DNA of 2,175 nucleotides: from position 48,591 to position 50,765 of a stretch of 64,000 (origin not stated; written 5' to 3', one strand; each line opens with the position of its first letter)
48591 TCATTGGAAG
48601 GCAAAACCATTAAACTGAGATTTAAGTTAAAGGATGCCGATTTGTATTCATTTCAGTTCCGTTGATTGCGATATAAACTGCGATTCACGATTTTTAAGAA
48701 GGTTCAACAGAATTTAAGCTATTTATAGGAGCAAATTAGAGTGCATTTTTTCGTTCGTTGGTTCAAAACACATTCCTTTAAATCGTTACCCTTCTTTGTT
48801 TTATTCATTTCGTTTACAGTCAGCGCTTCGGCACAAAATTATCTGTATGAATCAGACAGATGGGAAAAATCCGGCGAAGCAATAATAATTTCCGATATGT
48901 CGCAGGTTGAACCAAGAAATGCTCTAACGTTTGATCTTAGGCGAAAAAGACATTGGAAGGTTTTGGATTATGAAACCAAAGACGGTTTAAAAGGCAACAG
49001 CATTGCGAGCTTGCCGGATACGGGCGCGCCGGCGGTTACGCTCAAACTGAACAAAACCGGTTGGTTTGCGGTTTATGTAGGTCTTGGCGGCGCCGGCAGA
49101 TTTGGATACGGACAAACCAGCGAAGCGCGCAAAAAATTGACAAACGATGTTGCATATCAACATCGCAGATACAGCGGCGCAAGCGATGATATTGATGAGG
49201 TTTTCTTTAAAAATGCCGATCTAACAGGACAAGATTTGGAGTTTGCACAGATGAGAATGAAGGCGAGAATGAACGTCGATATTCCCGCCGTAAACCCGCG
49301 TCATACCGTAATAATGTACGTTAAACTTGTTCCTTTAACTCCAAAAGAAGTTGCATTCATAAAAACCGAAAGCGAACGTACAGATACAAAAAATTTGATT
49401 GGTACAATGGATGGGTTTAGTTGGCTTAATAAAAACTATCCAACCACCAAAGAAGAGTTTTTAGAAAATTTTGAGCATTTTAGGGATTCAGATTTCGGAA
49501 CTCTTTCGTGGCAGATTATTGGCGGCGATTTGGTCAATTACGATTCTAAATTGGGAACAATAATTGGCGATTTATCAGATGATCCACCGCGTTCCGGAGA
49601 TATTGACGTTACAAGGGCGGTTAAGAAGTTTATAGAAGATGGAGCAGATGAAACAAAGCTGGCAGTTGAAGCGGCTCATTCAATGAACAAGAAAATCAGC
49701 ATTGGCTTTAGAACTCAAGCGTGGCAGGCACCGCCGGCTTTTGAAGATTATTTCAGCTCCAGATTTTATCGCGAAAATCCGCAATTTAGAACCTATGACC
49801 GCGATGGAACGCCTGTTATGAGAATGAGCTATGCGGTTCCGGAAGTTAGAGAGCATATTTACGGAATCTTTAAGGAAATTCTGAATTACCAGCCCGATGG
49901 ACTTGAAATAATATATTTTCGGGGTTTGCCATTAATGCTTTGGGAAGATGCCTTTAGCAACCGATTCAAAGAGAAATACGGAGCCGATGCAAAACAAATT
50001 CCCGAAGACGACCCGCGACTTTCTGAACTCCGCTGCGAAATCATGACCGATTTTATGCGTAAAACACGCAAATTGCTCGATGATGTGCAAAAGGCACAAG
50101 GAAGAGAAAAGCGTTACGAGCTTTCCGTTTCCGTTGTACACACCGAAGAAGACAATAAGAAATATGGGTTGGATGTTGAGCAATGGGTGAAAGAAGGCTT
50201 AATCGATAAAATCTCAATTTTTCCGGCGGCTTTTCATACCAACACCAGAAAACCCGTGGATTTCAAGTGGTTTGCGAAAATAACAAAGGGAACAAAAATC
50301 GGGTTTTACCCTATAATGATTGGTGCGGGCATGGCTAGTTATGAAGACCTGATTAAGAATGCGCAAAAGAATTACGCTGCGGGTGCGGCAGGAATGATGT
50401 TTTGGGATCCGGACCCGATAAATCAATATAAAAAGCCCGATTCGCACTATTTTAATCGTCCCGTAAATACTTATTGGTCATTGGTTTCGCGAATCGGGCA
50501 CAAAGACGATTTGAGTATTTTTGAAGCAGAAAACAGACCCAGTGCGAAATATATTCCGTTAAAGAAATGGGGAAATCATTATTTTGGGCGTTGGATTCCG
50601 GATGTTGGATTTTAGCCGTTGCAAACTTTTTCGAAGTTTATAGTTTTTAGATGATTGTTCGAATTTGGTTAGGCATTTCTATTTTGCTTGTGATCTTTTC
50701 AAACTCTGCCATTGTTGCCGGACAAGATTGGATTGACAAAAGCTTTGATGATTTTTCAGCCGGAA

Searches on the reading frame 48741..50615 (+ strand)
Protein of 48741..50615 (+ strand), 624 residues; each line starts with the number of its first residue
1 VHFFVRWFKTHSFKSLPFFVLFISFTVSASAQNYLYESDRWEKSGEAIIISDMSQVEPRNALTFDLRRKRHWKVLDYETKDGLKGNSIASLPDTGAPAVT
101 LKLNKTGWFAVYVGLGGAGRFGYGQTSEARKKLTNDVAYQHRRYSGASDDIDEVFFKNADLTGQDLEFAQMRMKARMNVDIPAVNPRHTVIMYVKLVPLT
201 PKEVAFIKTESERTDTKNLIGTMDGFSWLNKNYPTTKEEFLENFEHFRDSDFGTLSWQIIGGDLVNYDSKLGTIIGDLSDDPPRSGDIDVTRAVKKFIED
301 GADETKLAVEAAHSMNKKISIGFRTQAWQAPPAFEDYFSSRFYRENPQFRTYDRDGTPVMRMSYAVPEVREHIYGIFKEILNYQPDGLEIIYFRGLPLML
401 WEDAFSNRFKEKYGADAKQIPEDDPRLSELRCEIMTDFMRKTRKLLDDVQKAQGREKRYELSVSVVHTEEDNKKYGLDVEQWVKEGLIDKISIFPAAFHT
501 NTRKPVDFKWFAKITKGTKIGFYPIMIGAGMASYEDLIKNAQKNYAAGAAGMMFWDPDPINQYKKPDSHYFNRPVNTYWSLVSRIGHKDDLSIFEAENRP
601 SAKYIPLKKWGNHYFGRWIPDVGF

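Call 7: search_protein_families(library=pfam, proteins=[window:48741-50615:+])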
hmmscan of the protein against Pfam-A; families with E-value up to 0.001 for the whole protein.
window:48741-50615:+ (624 aa): 1 family
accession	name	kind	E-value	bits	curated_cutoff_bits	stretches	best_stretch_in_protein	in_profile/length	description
PF02638.21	GHL10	-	6e-06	26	27.9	1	294-523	71-291/311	Glycosyl hydrolase-like 10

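Call 68: search_protein_families(library=ncbifam, proteins=[window:48741-50615:+], max_evalue=0.00001)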
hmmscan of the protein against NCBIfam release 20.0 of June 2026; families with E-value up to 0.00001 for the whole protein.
window:48741-50615:+ (624 aa): 0 families
